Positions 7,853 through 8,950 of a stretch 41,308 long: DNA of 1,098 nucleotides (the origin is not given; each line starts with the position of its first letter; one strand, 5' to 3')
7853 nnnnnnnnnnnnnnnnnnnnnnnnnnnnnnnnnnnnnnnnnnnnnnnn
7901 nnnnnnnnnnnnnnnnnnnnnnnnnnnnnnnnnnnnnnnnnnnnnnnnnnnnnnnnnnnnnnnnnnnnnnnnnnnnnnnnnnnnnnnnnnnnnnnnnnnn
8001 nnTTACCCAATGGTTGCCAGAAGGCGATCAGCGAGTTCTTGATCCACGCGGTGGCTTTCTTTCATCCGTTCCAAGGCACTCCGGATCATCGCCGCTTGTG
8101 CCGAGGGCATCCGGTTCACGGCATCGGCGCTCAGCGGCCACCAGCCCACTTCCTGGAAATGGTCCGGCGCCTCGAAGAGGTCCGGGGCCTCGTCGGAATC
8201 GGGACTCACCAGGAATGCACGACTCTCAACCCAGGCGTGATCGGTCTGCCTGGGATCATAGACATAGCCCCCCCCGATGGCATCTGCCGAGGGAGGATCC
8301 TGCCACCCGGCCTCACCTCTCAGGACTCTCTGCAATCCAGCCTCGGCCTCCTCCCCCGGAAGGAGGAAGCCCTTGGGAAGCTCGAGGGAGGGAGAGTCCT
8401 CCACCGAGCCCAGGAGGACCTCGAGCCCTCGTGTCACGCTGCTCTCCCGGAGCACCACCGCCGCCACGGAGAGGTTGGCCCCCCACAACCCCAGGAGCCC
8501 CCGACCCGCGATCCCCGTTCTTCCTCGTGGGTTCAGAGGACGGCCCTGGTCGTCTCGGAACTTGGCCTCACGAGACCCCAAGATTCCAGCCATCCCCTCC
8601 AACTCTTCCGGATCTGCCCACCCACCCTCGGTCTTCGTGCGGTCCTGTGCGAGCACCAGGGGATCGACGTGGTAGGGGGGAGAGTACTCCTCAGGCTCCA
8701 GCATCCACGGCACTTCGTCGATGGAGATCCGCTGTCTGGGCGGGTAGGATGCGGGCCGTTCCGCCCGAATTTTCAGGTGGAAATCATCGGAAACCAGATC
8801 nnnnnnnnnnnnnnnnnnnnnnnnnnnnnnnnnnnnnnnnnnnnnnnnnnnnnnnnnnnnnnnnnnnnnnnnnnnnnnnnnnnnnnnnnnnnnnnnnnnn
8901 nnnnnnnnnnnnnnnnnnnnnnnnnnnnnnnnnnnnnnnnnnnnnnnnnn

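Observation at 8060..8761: NUDT9-homology domain with a TRPM2-like degenerate Nudix box, encoded next to a channel gene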

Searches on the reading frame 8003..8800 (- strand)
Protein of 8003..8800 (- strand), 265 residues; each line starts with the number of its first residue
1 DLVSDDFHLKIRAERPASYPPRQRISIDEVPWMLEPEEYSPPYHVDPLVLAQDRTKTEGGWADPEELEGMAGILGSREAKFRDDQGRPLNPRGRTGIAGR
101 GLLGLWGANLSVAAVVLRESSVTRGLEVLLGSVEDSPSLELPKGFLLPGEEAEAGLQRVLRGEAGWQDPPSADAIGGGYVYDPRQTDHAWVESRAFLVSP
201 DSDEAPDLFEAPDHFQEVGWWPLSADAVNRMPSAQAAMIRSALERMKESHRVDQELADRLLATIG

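Call 10: search_solved_structures(query=window:8006-8731:-, max_evalue=1, show_alignments=4)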
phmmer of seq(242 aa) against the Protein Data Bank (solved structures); distinct sequences matched with E-value up to 1: 12.
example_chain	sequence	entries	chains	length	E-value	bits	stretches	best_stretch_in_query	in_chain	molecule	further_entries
1q33_A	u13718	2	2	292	2.6e-14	56.5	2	5-135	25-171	ADP-ribose pyrophosphatase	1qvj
6mix_A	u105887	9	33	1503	2.4e-11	46.7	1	6-175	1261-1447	Transient receptor potential cation channel subfamily M member 2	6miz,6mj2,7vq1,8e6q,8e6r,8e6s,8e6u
8e6t_A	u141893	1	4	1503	2.4e-11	46.7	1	6-175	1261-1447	Transient receptor potential cation channel subfamily M member 2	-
6puo_A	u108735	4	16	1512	2.5e-11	46.7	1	6-175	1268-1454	Transient receptor potential cation channel subfamily M member 2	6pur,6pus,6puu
6co7_A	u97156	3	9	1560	7.5e-09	38.6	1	61-105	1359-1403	Predicted protein | Transient receptor potential cation channel subfamily M member-like 2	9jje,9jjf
8srh_A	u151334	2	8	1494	1.7e-08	37.4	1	60-172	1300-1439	TRPM2 chanzyme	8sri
8sr7_A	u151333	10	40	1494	1.7e-08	37.4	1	60-172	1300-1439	TRPM2 Chanzyme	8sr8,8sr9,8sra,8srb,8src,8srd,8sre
6d73_B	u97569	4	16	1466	4.3e-05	26.3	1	65-180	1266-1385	Transient receptor potential cation channel, subfamily M | Transient receptor potential cation channel subfamily M member 2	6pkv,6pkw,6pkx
6drj_A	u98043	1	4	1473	4.3e-05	26.3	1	65-180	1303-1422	Transient receptor potential cation channel, subfamily M, member 2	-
6drk_A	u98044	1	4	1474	4.3e-05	26.3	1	65-180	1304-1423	Transient receptor potential cation channel, subfamily M, member 2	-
3i9x_A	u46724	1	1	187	0.018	17.7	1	117-204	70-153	mutT/nudix family protein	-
3mx9_A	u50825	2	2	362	0.2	14.3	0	171-226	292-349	Protein scV3V2(G19S) | scV3V2(G19S)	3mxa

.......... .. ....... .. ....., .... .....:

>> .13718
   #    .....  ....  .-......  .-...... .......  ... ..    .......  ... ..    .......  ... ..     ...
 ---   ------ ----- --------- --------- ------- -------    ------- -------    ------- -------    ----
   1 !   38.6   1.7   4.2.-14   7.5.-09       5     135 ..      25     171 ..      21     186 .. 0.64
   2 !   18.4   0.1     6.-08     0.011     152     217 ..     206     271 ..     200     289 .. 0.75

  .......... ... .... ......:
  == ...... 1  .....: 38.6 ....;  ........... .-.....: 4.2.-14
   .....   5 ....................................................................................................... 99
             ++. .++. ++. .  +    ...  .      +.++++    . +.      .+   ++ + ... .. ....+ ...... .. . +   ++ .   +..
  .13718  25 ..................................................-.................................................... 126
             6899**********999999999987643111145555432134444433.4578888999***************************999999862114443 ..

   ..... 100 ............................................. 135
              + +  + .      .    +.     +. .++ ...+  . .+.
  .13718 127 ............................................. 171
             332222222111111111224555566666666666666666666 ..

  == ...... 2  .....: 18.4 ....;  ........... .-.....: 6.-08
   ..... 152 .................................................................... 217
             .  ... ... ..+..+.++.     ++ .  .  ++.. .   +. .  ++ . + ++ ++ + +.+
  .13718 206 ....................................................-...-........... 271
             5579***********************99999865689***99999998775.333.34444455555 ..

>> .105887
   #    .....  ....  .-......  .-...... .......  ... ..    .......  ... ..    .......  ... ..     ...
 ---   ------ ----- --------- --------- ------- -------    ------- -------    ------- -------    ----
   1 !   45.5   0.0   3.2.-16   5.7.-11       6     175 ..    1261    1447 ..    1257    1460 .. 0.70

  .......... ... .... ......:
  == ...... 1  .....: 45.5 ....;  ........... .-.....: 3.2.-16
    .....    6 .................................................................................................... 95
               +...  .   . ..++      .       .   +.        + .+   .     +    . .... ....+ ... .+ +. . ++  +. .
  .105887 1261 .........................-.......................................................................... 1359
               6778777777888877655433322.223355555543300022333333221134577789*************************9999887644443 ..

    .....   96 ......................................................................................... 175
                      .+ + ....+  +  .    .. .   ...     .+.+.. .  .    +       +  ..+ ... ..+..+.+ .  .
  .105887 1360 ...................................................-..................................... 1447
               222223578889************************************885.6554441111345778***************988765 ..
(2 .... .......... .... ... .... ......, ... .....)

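Call 16: search_protein_families(library=pfam, proteins=[window:8003-8800:-], max_evalue=1)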
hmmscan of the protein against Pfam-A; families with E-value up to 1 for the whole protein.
window:8003-8800:- (265 aa): 1 family
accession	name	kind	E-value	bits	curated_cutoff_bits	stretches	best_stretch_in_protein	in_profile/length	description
PF00293.34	NUDIX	-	5.1e-08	33.4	21.1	1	112-225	6-117/134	NUDIX domain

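Call 50: search_solved_structures(query=A3, max_evalue=0.01, show_alignments=3)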
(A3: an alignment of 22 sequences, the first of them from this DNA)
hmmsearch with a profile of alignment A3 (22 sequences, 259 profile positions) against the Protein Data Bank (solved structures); distinct sequences matched with E-value up to 0.01: 12.
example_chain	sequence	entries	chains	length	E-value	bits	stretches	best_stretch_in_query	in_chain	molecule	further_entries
1q33_A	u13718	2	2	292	1.5e-24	89.8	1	9-239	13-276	ADP-ribose pyrophosphatase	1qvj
8srh_A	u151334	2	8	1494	4.1e-20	75.3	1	10-217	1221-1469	TRPM2 chanzyme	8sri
8sr7_A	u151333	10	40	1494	4.1e-20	75.3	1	10-217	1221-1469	TRPM2 Chanzyme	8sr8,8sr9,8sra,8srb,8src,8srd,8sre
6co7_A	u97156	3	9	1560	1.4e-18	70.2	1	9-218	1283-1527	Predicted protein | Transient receptor potential cation channel subfamily M member-like 2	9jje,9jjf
8e6t_A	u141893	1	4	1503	1.4e-18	70.2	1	15-217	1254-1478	Transient receptor potential cation channel subfamily M member 2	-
6mix_A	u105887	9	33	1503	1.4e-18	70.2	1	15-217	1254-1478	Transient receptor potential cation channel subfamily M member 2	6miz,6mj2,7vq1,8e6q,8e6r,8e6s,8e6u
6puo_A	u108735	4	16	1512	1.5e-18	70.2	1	15-217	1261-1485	Transient receptor potential cation channel subfamily M member 2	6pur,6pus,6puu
6drk_A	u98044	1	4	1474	6.9e-15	58.2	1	78-201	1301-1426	Transient receptor potential cation channel, subfamily M, member 2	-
6drj_A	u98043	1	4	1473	6.9e-15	58.2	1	78-201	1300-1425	Transient receptor potential cation channel, subfamily M, member 2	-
6d73_B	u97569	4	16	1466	7.3e-15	58.1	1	78-202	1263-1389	Transient receptor potential cation channel, subfamily M | Transient receptor potential cation channel subfamily M member 2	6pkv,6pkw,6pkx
2fml_A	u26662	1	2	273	6.5e-05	25.5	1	103-220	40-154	MutT/nudix family protein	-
9cxx_A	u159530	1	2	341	0.0041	19.6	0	114-231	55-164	8-oxo-(d)GTP phosphatase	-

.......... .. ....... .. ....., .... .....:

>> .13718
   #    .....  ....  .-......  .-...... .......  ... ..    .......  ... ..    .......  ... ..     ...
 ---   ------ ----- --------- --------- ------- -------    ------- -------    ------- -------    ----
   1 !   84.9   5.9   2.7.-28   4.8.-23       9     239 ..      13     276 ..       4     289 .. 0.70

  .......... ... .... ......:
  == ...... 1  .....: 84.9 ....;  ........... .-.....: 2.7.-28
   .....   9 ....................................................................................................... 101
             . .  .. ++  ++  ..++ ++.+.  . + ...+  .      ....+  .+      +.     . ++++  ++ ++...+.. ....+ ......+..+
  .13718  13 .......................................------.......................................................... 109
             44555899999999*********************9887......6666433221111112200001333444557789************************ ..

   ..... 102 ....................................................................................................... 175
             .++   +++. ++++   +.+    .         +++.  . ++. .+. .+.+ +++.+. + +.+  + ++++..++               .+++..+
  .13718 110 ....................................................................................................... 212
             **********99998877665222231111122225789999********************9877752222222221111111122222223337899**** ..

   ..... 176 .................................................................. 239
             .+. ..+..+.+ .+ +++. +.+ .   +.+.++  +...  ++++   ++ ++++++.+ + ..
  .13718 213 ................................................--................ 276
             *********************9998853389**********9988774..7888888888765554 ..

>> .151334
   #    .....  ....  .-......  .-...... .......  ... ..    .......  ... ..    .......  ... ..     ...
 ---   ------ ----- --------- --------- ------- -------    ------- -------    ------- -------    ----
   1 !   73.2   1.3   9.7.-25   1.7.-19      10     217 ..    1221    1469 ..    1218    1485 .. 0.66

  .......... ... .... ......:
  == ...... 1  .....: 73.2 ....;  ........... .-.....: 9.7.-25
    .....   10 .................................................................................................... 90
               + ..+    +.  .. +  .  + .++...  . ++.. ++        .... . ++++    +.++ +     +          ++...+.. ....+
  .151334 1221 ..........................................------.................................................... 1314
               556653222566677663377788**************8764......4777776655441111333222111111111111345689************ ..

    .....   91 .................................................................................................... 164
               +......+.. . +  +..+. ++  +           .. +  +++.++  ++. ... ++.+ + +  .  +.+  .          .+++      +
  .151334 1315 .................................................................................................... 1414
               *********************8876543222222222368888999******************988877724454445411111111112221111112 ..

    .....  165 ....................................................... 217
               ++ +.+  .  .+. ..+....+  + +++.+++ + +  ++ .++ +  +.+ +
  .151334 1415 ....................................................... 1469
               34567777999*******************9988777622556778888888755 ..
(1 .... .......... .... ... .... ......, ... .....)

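Call 56: predict_structure(alignment_id=A3)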
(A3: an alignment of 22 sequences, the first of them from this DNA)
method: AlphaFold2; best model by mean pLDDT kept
length: 258 residues; sequences in the alignment: 22
mean_pLDDT: 70.9   pTM: 0.63
mean pLDDT of the five models: 70.9, 69.4, 67.7, 67.8, 64.9
residues with pLDDT >= 90: 74; 70-90: 67; 50-70: 58; < 50: 59
segments of 3 or more residues with pLDDT < 50: 1-9, 11-39, 54-58, 89-101
pLDDT, mean of each block of 10 residues (from residue 1): 34 40 39 40 56 52 62 67 53 38 82 89 89 87 84 89 87 64 77 83 79 93 90 94 91 86
secondary structure, 60 per line:
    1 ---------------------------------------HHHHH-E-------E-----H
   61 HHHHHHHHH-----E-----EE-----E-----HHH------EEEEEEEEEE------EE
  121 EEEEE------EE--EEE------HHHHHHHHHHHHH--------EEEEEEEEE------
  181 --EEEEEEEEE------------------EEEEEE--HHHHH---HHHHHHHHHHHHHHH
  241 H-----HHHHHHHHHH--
elements in order: H40-44 H60-69 E103-112 E119-125 E136-138 H145-157 E166-174 E183-191 E210-215 H218-222 H226-241 H247-256

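Call 63: fold_search(model_id=the predicted structure, library=pdb)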
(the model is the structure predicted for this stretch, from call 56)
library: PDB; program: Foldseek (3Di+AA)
matches with E <= 10: 757; with E <= 0.001: 422
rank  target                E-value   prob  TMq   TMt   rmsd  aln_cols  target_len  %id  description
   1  1qvj                  1.3e-09  1.00  0.50  0.45  11.4       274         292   26  structure of NUDT9 complexed with ribose-5-phosphate (released 2003-09-16)
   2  8sra_A                4.3e-09  1.00  0.45  0.10   5.4       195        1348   27  Cryo-EM structure of TRPM2 chanzyme in the presence of Calcium (released 2024-05-08)
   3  8srh_A                1.5e-08  1.00  0.39  0.09  10.8       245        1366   24  Cryo-EM structure of TRPM2 chanzyme (E1114A) in the presence of Magnesium and ADP-ribose, open state (released 2024-05-15)
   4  8sr8_A                2.6e-08  1.00  0.48  0.11   5.2       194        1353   24  Cryo-EM structure of TRPM2 chanzyme in the presence of EDTA (apo state) (released 2024-05-08)
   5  3gz8_C                3.5e-08  1.00  0.42  0.66   3.8       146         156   22  Cocrystal structure of NUDIX domain of Shewanella oneidensis NrtR complexed with ADP ribose (released 2009-06-09)
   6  3gz8_A                4.2e-08  1.00  0.44  0.71   3.3       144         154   22  Cocrystal structure of NUDIX domain of Shewanella oneidensis NrtR complexed with ADP ribose (released 2009-06-09)
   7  8src_A                4.2e-08  1.00  0.49  0.11  11.4       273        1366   22  Cryo-EM structure of TRPM2 chanzyme in the presence of Calcium and ADP-ribose (released 2024-05-08)
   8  8srg_A                4.7e-08  1.00  0.46  0.10   5.4       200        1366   24  Cryo-EM structure of TRPM2 chanzyme in the presence of Magnesium, Adenosine monophosphate, and Ribose-5-phosphate (released 2024-05-15)
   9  8sre_A                5.4e-08  1.00  0.47  0.11  10.9       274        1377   22  Cryo-EM structure of TRPM2 chanzyme in the presence of Magnesium and ADP-ribose, closed state (released 2024-05-15)
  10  8sr9_A                6.1e-08  1.00  0.49  0.11   4.9       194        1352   24  Cryo-EM structure of TRPM2 chanzyme in the presence of Magnesium (released 2024-05-08)
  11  8srb_A                6.1e-08  1.00  0.46  0.11   6.7       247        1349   24  Cryo-EM structure of TRPM2 chanzyme in the presence of EDTA and ADP-ribose (released 2024-05-08)
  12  8srd_A                7.7e-08  1.00  0.46  0.10   5.5       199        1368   25  Cryo-EM structure of TRPM2 chanzyme in the presence of Magnesium and ADP-ribose, open state (released 2024-05-15)
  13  6vcr                  7.7e-08  1.00  0.39  0.58   5.2       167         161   20  Crystal structure of E.coli RppH in complex with CTP (released 2020-02-05)
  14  8sr7_A                1.1e-07  1.00  0.47  0.11   6.8       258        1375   22  Cryo-EM structure of TRPM2 chanzyme in the presence of Magnesium, Adenosine monophosphate, and Ribose-5-phosphate (released 2024-05-08)
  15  4s2x_A                1.2e-07  1.00  0.39  0.59   5.2       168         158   17  Structure of E. coli RppH bound to RNA and two magnesium ions (released 2015-02-11)
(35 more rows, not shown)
